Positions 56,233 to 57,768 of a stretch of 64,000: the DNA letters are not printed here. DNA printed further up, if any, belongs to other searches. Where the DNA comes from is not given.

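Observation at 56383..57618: Basic protein built from four tandem ~58-aa HTH-like repeats downstream of the carboxylase operon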

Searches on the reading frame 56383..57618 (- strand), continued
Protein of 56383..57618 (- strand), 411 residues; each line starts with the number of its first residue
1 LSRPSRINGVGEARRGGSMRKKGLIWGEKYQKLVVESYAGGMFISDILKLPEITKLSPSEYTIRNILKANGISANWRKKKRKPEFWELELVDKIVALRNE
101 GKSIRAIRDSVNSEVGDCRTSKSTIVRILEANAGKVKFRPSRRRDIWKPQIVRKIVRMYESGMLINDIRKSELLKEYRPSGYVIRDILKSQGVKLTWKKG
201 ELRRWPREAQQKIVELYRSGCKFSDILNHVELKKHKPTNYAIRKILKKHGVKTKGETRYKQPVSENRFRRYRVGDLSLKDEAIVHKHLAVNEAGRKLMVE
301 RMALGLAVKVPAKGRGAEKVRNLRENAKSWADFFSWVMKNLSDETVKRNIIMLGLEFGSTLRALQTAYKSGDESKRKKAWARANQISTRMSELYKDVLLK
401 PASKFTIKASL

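Call 41: search_protein_families(library=pfam, proteins=[P0018, P0021, P0022, P0023, P0024, P0025, P0026, P0027, P0029, P0030], max_evalue=0.001)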
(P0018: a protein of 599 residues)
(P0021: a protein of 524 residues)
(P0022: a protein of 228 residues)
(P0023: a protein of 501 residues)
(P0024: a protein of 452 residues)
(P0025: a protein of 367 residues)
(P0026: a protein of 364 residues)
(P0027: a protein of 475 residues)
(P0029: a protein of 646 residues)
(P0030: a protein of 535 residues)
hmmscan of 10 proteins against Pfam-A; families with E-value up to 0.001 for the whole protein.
P0018 (599 aa): 38 families (the best 25 are shown)
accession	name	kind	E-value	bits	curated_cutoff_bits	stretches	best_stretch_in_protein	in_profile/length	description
PF02796.21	HTH_7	-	1.3e-49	166.5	23.8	3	13-52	6-45/45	Helix-turn-helix domain of resolvase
PF13384.12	HTH_23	-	7.6e-44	146.9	24.6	1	15-50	4-39/50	Homeodomain-like domain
PF19575.5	HTH_58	-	1.7e-35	121.2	23.8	1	346-389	16-59/62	Helix-turn-helix domain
PF13518.12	HTH_28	-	6.4e-33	112.9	25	0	124-158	2-36/52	Helix-turn-helix domain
PF08281.18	Sigma70_r4_2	-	1.7e-31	108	25.7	0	451-482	16-48/54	Sigma-70, region 4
PF13936.12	HTH_38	-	1.4e-29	102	27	0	14-45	6-37/44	Helix-turn-helix domain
PF01527.26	HTH_Tnp_1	-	5.6e-21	75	24.1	0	494-558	4-70/75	Transposase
PF14493.12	HTH_40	-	5.4e-18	65.5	27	0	180-239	6-65/89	Helix-turn-helix domain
PF25787.1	HTH_SB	-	4.4e-17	62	43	0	117-157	5-45/53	Sleeping Beauty transposase HTH domain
PF15978.11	TnsD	-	1.5e-16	60.9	32.4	0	489-572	175-263/355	Tn7-like transposition protein D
PF00196.25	GerE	-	3.6e-15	55.7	23.5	0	178-203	9-34/57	Bacterial regulatory proteins, luxR family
PF19610.4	DUF6115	-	4.3e-15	56.7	27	0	440-477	90-127/134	Family of unknown function (DUF6115)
PF04545.22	Sigma70_r4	-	3.6e-14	52.4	24.1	0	453-482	12-42/50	Sigma-70, region 4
PF01371.25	Trp_repressor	-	2e-13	50.6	27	0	500-530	36-67/88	Trp repressor protein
PF06056.18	Terminase_5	-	1.3e-12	47.9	20.3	0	502-539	3-40/58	Putative ATPase subunit of terminase (gpP-like)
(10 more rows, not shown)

P0021 (524 aa): 70 families (the best 25 are shown)
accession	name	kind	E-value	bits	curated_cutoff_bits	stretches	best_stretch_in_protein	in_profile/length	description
PF13384.12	HTH_23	-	1.1e-62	206.8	24.6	5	109-148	4-43/50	Homeodomain-like domain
PF13936.12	HTH_38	-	1.6e-39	133.8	27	1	12-48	6-42/44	Helix-turn-helix domain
PF13518.12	HTH_28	-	3.2e-37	126.7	25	0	166-197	4-35/52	Helix-turn-helix domain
PF02796.21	HTH_7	-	3.5e-37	126.7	23.8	0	157-192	4-39/45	Helix-turn-helix domain of resolvase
PF08281.18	Sigma70_r4_2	-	2e-32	111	25.7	0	122-145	26-49/54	Sigma-70, region 4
PF15978.11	TnsD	-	4.9e-27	95.3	32.4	0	306-364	177-233/355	Tn7-like transposition protein D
PF04545.22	Sigma70_r4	-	1.5e-22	79.3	24.1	0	12-43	6-37/50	Sigma-70, region 4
PF07750.17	GcrA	-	1.1e-20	75.1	26.9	0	319-380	7-67/155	GcrA cell cycle regulator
PF14493.12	HTH_40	-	8e-20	71.4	27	0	323-398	5-82/89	Helix-turn-helix domain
PF07638.17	Sigma70_ECF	-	8.6e-20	71.9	21.1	0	158-194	135-171/185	ECF sigma factor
PF00196.25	GerE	-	1.2e-19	70.1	23.5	0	18-43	9-34/57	Bacterial regulatory proteins, luxR family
PF19575.5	HTH_58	-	2.4e-18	66.2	23.8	0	469-507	17-55/62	Helix-turn-helix domain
PF13542.12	HTH_Tnp_ISL3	-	2.5e-18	65.7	27.4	0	121-143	26-47/51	Helix-turn-helix domain of transposase family ISL3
PF13560.12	HTH_31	-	5.6e-18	65.4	27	0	172-196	12-36/64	Helix-turn-helix domain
PF16365.12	EutK_C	-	3e-17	62.8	27.5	0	381-406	13-38/52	Ethanolamine utilization protein EutK C-terminus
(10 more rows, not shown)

P0022 (228 aa): 14 families
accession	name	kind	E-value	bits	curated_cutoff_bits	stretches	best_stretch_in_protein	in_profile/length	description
PF13384.12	HTH_23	-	1.7e-12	47.2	24.6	0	3-29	4-30/50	Homeodomain-like domain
PF13542.12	HTH_Tnp_ISL3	-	6.4e-10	38.8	27.4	0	106-136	11-40/51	Helix-turn-helix domain of transposase family ISL3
PF02796.21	HTH_7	-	1.3e-09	38.4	23.8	0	113-132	12-31/45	Helix-turn-helix domain of resolvase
PF13936.12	HTH_38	-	4.2e-09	36.4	27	0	7-27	11-31/44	Helix-turn-helix domain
PF13565.12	HTH_32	-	3.4e-08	34.4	33.7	0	98-143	20-56/73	Homeodomain-like domain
PF19610.4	DUF6115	-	9.6e-08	32.9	27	0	5-32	99-126/134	Family of unknown function (DUF6115)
PF13518.12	HTH_28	-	1.4e-06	28.7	25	0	164-196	2-34/52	Helix-turn-helix domain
PF04218.19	CENP-B_N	-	1e-05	25.5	21.2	0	166-201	14-49/53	CENP-B N-terminal DNA-binding domain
PF19575.5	HTH_58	-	8.2e-05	22.9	23.8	0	57-102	14-59/62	Helix-turn-helix domain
PF14493.12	HTH_40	-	8.9e-05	23.2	27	0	113-141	3-31/89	Helix-turn-helix domain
PF04255.20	DUF433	-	0.00013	22.1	23.6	0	114-142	23-52/56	Protein of unknown function (DUF433)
PF00292.24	PAX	-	0.00017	21.9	22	0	54-124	18-93/125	'Paired box' domain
PF03990.20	DUF348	-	0.00025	21.1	24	0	78-97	11-30/41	G5-linked-Ubiquitin-like domain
PF25787.1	HTH_SB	-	0.00039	20.6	43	0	55-89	8-42/53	Sleeping Beauty transposase HTH domain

P0023 (501 aa): 63 families (the best 25 are shown)
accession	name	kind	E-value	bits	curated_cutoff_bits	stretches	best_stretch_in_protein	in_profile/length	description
PF02796.21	HTH_7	-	7.6e-44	148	23.8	4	180-214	4-38/45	Helix-turn-helix domain of resolvase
PF13384.12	HTH_23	-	7.3e-43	143.8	24.6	3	183-219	3-39/50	Homeodomain-like domain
PF13936.12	HTH_38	-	1e-37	128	27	1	398-437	4-43/44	Helix-turn-helix domain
PF13518.12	HTH_28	-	2.4e-32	111.1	25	0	353-384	4-35/52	Helix-turn-helix domain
PF13551.12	HTH_29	-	4.3e-21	75.2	28.1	0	190-224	4-40/64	Winged helix-turn helix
PF01047.28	MarR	-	5.1e-20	71.5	24.6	0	350-384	5-40/59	MarR family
PF14493.12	HTH_40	-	1.4e-19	70.6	27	0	356-448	7-82/89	Helix-turn-helix domain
PF04545.22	Sigma70_r4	-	1.2e-18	66.8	24.1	0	194-219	17-42/50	Sigma-70, region 4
PF08281.18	Sigma70_r4_2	-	2.3e-17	62.8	25.7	0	455-493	13-52/54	Sigma-70, region 4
PF13542.12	HTH_Tnp_ISL3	-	3.8e-16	58.7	27.4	0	359-383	25-48/51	Helix-turn-helix domain of transposase family ISL3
PF19610.4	DUF6115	-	5.1e-16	59.7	27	0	234-264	94-124/134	Family of unknown function (DUF6115)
PF25787.1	HTH_SB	-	6.6e-16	58.3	43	0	190-220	15-45/53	Sleeping Beauty transposase HTH domain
PF01710.22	HTH_Tnp_IS630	-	1.1e-15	58.1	21.3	3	242-343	10-110/119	Transposase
PF04218.19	CENP-B_N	-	5.4e-15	55.2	21.2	1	354-388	15-49/53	CENP-B N-terminal DNA-binding domain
PF08279.18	HTH_11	-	4.3e-14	52.6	25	0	192-218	10-36/55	HTH domain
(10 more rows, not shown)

P0024 (452 aa): 21 families
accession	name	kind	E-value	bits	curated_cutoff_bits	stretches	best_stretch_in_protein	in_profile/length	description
PF02796.21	HTH_7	-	9.3e-34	115.8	23.8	2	174-212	6-44/45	Helix-turn-helix domain of resolvase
PF13384.12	HTH_23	-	4.4e-30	103.1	24.6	1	330-365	4-39/50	Homeodomain-like domain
PF13518.12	HTH_28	-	1.1e-19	70.6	25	0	233-266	4-37/52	Helix-turn-helix domain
PF13936.12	HTH_38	-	8.2e-17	61.1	27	0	223-264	2-43/44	Helix-turn-helix domain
PF19610.4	DUF6115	-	2.3e-15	57.6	27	0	228-251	97-120/134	Family of unknown function (DUF6115)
PF08281.18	Sigma70_r4_2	-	2e-13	50.2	25.7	0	332-360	14-43/54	Sigma-70, region 4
PF01527.26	HTH_Tnp_1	-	6e-12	46.1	24.1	0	15-47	3-36/75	Transposase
PF00196.25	GerE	-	9.1e-11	41.7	23.5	0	233-259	9-35/57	Bacterial regulatory proteins, luxR family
PF19575.5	HTH_58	-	5.1e-10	39.5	23.8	0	24-64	16-56/62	Helix-turn-helix domain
PF04218.19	CENP-B_N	-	5.8e-10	39.1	21.2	0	26-55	14-43/53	CENP-B N-terminal DNA-binding domain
PF15978.11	TnsD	-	1.1e-08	34.9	32.4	0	6-74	170-239/355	Tn7-like transposition protein D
PF04255.20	DUF433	-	1.7e-08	34.6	23.6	0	283-313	23-54/56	Protein of unknown function (DUF433)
PF04545.22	Sigma70_r4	-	3.4e-08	33.3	24.1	0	30-56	16-42/50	Sigma-70, region 4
PF16365.12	EutK_C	-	5.4e-08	33.2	27.5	0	28-51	8-31/52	Ethanolamine utilization protein EutK C-terminus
PF25787.1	HTH_SB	-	3.3e-07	30.4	43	0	232-266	13-47/53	Sleeping Beauty transposase HTH domain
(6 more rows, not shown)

P0025 (367 aa): 51 families (the best 25 are shown)
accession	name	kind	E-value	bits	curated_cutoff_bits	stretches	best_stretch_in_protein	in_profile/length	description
PF13384.12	HTH_23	-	2.4e-40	135.7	24.6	5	136-166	10-40/50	Homeodomain-like domain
PF04545.22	Sigma70_r4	-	2e-36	123.7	24.1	4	279-318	4-43/50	Sigma-70, region 4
PF08281.18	Sigma70_r4_2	-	2.3e-30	104.5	25.7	3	279-318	10-49/54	Sigma-70, region 4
PF13936.12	HTH_38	-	1.1e-28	99.1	27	3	126-167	3-44/44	Helix-turn-helix domain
PF04218.19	CENP-B_N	-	1.2e-28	99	21.2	3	280-318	7-45/53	CENP-B N-terminal DNA-binding domain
PF13518.12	HTH_28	-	1.2e-26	92.9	25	0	135-166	4-35/52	Helix-turn-helix domain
PF01381.28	HTH_3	-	1.7e-19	70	23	0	293-317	7-31/55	Helix-turn-helix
PF01498.24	HTH_Tnp_Tc3_2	-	6e-19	68.5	31.5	0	306-335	29-58/72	Transposase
PF12802.13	MarR_2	-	1.3e-18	67.4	27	0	291-318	16-43/61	MarR family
PF13545.12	HTH_Crp_2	-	4.2e-17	62.3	27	0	294-318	21-45/70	Crp-like helix-turn-helix domain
PF25787.1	HTH_SB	-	6.3e-17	61.5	43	0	30-61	13-44/53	Sleeping Beauty transposase HTH domain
PF02796.21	HTH_7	-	1.4e-16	60.8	23.8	0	277-312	3-38/45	Helix-turn-helix domain of resolvase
PF03683.19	UPF0175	-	2.8e-16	59.4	27.9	0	32-67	25-61/75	Uncharacterised protein family (UPF0175)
PF13542.12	HTH_Tnp_ISL3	-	2.4e-15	56.2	27.4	0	25-63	13-50/51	Helix-turn-helix domain of transposase family ISL3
PF01047.28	MarR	-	1.2e-14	54.4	24.6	0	36-62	14-40/59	MarR family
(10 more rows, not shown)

P0026 (364 aa): 16 families
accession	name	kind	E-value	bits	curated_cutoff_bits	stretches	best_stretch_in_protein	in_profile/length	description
PF07750.17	GcrA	-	9.9e-21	75.2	26.9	0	97-147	2-46/155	GcrA cell cycle regulator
PF13565.12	HTH_32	-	6.2e-16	59.1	33.7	1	263-318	8-63/73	Homeodomain-like domain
PF13936.12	HTH_38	-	2.8e-12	46.6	27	0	292-312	11-31/44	Helix-turn-helix domain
PF24625.1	DUF7626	-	6.4e-10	39.1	27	0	166-190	5-29/55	Domain of unknown function (DUF7626)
PF13384.12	HTH_23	-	1.5e-09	37.8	24.6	0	102-124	6-28/50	Homeodomain-like domain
PF19610.4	DUF6115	-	1.7e-09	38.6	27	0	208-313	17-122/134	Family of unknown function (DUF6115)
PF02796.21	HTH_7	-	2.1e-08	34.6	23.8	0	98-124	6-32/45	Helix-turn-helix domain of resolvase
PF08281.18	Sigma70_r4_2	-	7.3e-08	32.4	25.7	0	300-312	25-37/54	Sigma-70, region 4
PF08004.16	DUF1699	-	2.4e-07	30.9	33.4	0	32-65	84-117/130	Protein of unknown function (DUF1699)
PF07508.19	Recombinase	-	4.4e-07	30.5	21.1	0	292-320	8-36/102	Recombinase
PF20075.5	DUF6471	-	5.3e-07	29.9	26.8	0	295-332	11-46/65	Domain of unknown function (DUF6471)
PF22194.2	F-93_WHD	-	0.0001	22.8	28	0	49-75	8-34/62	F-93, winged-helix domain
PF01527.26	HTH_Tnp_1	-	0.00012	22.7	24.1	0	281-312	2-34/75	Transposase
PF13411.12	MerR_1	-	0.00014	22.3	21.6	0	263-313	19-68/69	MerR HTH family regulatory protein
PF10074.15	RovC_DNA-bd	-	0.00018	22.5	26.4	0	293-316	49-69/107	T6SS, Transcription factor, DNA binding domain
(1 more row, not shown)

P0027 (475 aa): 44 families (the best 25 are shown)
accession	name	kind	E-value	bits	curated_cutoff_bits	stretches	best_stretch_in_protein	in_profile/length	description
PF13384.12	HTH_23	-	2e-36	123.3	24.6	4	250-286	4-40/50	Homeodomain-like domain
PF02796.21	HTH_7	-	2.5e-35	120.8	23.8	1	196-234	6-44/45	Helix-turn-helix domain of resolvase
PF04545.22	Sigma70_r4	-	5.4e-24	83.9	24.1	1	247-286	4-43/50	Sigma-70, region 4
PF04218.19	CENP-B_N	-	2.1e-23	82.2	21.2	0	202-234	13-45/53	CENP-B N-terminal DNA-binding domain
PF13936.12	HTH_38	-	3.4e-22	78.4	27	2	245-282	2-39/44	Helix-turn-helix domain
PF13518.12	HTH_28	-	4.4e-22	78.3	25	0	253-288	2-37/52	Helix-turn-helix domain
PF08281.18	Sigma70_r4_2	-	4.9e-22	77.8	25.7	1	349-385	9-45/54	Sigma-70, region 4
PF00196.25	GerE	-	4.2e-18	65.2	23.5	0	203-240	9-50/57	Bacterial regulatory proteins, luxR family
PF19610.4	DUF6115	-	4.3e-16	60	27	0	354-388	98-132/134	Family of unknown function (DUF6115)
PF13565.12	HTH_32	-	1.6e-14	54.7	33.7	0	238-284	18-73/73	Homeodomain-like domain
PF25787.1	HTH_SB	-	1.6e-13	50.6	43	0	252-292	11-51/53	Sleeping Beauty transposase HTH domain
PF19575.5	HTH_58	-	2.2e-13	50.4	23.8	0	202-241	17-56/62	Helix-turn-helix domain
PF07638.17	Sigma70_ECF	-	9.3e-13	48.9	21.1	0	36-73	136-173/185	ECF sigma factor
PF19889.5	DUF6362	-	6.8e-12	46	31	0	251-285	58-92/98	Domain of unknown function (DUF6362)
PF13551.12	HTH_29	-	3.2e-11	43.6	28.1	0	253-283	1-32/64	Winged helix-turn helix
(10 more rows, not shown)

P0029 (646 aa): 33 families (the best 25 are shown)
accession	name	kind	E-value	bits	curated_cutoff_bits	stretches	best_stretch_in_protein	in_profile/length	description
PF13384.12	HTH_23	-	7.1e-36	121.5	24.6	1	251-288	2-39/50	Homeodomain-like domain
PF02796.21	HTH_7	-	8.3e-33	112.7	23.8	2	299-340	3-44/45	Helix-turn-helix domain of resolvase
PF13518.12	HTH_28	-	1.9e-24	85.8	25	1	18-53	4-39/52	Helix-turn-helix domain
PF04545.22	Sigma70_r4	-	5e-24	84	24.1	1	115-152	6-44/50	Sigma-70, region 4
PF13936.12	HTH_38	-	7.7e-24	83.6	27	1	11-48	5-42/44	Helix-turn-helix domain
PF08281.18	Sigma70_r4_2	-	1.9e-17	63.1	25.7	0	254-289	13-49/54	Sigma-70, region 4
PF25787.1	HTH_SB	-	2.5e-15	56.4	43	0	488-520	12-44/53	Sleeping Beauty transposase HTH domain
PF04255.20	DUF433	-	1.1e-14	54.4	23.6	0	119-149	22-53/56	Protein of unknown function (DUF433)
PF00196.25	GerE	-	9.6e-14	51.2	23.5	0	121-146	10-35/57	Bacterial regulatory proteins, luxR family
PF15978.11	TnsD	-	6.2e-13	49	32.4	0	272-356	150-238/355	Tn7-like transposition protein D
PF13551.12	HTH_29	-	8.6e-13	48.6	28.1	0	256-288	1-34/64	Winged helix-turn helix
PF19575.5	HTH_58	-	1.8e-12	47.4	23.8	0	119-160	17-58/62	Helix-turn-helix domain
PF19610.4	DUF6115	-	3.6e-12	47.3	27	0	361-413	78-128/134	Family of unknown function (DUF6115)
PF04218.19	CENP-B_N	-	7.9e-12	45.1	21.2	0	21-49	17-45/53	CENP-B N-terminal DNA-binding domain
PF13542.12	HTH_Tnp_ISL3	-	1.3e-11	44.2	27.4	0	121-149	20-47/51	Helix-turn-helix domain of transposase family ISL3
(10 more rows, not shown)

P0030 (535 aa): 49 families (the best 25 are shown)
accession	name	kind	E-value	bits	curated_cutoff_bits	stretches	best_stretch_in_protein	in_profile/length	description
PF13384.12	HTH_23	-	2e-48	161.5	24.6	2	438-475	4-41/50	Homeodomain-like domain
PF13518.12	HTH_28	-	3.2e-35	120.3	25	0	496-529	4-37/52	Helix-turn-helix domain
PF02796.21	HTH_7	-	3.6e-34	117.1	23.8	3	329-368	5-44/45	Helix-turn-helix domain of resolvase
PF13936.12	HTH_38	-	1.1e-29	102.4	27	2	495-527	11-43/44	Helix-turn-helix domain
PF13542.12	HTH_Tnp_ISL3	-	1.1e-26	92.5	27.4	0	489-528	12-50/51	Helix-turn-helix domain of transposase family ISL3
PF04545.22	Sigma70_r4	-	5.3e-25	87.1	24.1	1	222-256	6-40/50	Sigma-70, region 4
PF13551.12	HTH_29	-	5.5e-22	78.1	28.1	0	496-529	3-37/64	Winged helix-turn helix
PF04297.20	UPF0122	-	3.2e-18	66.3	22.7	0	220-261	18-58/101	Putative helix-turn-helix protein, YlxM / p13 like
PF14493.12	HTH_40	-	2.1e-17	63.6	27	0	12-75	3-63/89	Helix-turn-helix domain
PF08281.18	Sigma70_r4_2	-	2.7e-17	62.6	25.7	0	5-43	10-48/54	Sigma-70, region 4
PF00196.25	GerE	-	1.3e-15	57.2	23.5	1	441-470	7-36/57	Bacterial regulatory proteins, luxR family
PF13565.12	HTH_32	-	2.1e-14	54.2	33.7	0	427-469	20-70/73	Homeodomain-like domain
PF03683.19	UPF0175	-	2.3e-14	53.3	27.9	0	10-51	21-63/75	Uncharacterised protein family (UPF0175)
PF05225.22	HTH_psq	-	3.5e-14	52.7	20.4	0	232-254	12-34/45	helix-turn-helix, Psq domain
PF01047.28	MarR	-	3.3e-13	49.8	24.6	0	343-367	15-39/59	MarR family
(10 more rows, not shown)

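Call 55: list_cluster_members(proteins=[P0018, P0021, P0022, P0023, P0024, P0026, P0007, P0013, P0014, P0016])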
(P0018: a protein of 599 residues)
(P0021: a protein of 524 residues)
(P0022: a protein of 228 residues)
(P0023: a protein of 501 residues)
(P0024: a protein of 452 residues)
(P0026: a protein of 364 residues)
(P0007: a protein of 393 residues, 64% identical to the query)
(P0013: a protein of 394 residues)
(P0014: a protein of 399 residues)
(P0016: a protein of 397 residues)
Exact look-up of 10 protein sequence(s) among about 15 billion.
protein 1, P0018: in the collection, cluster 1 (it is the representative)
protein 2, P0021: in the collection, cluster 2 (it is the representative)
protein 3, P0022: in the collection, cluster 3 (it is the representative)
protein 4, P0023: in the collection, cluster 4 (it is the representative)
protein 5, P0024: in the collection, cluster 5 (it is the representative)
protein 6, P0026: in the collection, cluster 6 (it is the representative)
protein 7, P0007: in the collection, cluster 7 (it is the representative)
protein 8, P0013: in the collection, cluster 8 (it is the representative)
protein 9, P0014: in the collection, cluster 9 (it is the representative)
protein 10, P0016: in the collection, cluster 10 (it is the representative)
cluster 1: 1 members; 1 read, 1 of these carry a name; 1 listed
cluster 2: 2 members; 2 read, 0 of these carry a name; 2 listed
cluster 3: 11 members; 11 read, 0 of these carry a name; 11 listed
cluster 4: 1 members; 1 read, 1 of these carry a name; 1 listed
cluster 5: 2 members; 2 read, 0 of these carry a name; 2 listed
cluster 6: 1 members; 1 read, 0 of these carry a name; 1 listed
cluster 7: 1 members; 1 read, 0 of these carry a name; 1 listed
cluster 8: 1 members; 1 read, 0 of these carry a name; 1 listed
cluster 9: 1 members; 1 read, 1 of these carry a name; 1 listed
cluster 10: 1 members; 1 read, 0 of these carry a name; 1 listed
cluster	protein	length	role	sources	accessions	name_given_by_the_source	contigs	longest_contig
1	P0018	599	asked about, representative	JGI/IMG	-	transposase-like protein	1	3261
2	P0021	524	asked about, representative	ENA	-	-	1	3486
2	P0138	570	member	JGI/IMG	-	-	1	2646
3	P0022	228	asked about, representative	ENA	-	-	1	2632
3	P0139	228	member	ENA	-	-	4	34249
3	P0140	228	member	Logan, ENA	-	-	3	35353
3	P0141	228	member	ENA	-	-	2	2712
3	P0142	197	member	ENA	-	-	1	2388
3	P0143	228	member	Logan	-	-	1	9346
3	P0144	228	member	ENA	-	-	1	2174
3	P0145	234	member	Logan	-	-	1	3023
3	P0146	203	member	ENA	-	-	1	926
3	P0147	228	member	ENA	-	-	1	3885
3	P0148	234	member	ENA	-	-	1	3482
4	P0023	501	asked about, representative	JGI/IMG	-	transposase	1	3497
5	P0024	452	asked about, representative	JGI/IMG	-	-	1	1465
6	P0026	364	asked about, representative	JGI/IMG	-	-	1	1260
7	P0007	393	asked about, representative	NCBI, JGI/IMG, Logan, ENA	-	-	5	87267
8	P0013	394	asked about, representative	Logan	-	-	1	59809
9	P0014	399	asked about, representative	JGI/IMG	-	hypothetical protein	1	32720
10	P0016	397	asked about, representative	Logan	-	-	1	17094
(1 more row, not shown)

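Call 61: search_protein_families(library=ncbifam, alignment_id=A1, max_evalue=0.01)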
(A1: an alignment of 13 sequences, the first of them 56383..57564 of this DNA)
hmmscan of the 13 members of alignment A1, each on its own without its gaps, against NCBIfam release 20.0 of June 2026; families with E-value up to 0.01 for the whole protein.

A. member 1, window:56383-57564:- (393 aa): 3 families
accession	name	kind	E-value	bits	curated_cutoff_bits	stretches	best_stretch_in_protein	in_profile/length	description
NF040595.1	HTH_Cbp1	equivalog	1.1e-07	31.8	140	1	133-235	4-90/135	CRISPR DNA repeat-binding protein Cbp1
NF033577.2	transpos_IS481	equivalog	1.7e-06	27.8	224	0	182-257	54-130/284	IS481 family transposase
NF033594.2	transpos_ISNCY_2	equivalog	8.5e-05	21.9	250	0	185-260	53-131/368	ISNCY family transposase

B. families by the number of members that match (of 13 scanned): 3 families
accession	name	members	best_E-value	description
NF040595.1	HTH_Cbp1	13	2e-08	CRISPR DNA repeat-binding protein Cbp1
NF033577.2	transpos_IS481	9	1.7e-06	IS481 family transposase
NF033594.2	transpos_ISNCY_2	5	3e-07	ISNCY family transposase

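Call 62: search_protein_families(library=pfam, alignment_id=A1, max_evalue=0.01)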
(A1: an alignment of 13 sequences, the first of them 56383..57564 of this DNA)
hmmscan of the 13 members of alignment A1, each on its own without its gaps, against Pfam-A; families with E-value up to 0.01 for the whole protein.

A. member 1, window:56383-57564:- (393 aa): 3 families
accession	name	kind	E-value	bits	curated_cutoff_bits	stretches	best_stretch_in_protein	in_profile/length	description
PF02796.21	HTH_7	-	3.7e-05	24.2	23.8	0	59-112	2-43/45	Helix-turn-helix domain of resolvase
PF01498.24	HTH_Tnp_Tc3_2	-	0.0011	19.6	31.5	0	38-63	28-53/72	Transposase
PF13565.12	HTH_32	-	0.0065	17.4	33.7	0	46-111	6-73/73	Homeodomain-like domain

B. families by the number of members that match (of 13 scanned): 10 families
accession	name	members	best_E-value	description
PF02796.21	HTH_7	10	8.8e-06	Helix-turn-helix domain of resolvase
PF13565.12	HTH_32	9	2e-06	Homeodomain-like domain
PF18340.7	TraI_2B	7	8.3e-05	DNA relaxase TraI 2B/2B-like domain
PF01498.24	HTH_Tnp_Tc3_2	7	0.00018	Transposase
PF04255.20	DUF433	3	0.0018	Protein of unknown function (DUF433)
PF13384.12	HTH_23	2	0.00037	Homeodomain-like domain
PF25787.1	HTH_SB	2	0.00071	Sleeping Beauty transposase HTH domain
PF08069.17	Ribosomal_S13_N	2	0.0059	Ribosomal S13/S15 N-terminal domain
PF19575.5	HTH_58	1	9.3e-05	Helix-turn-helix domain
PF07508.19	Recombinase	1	0.0092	Recombinase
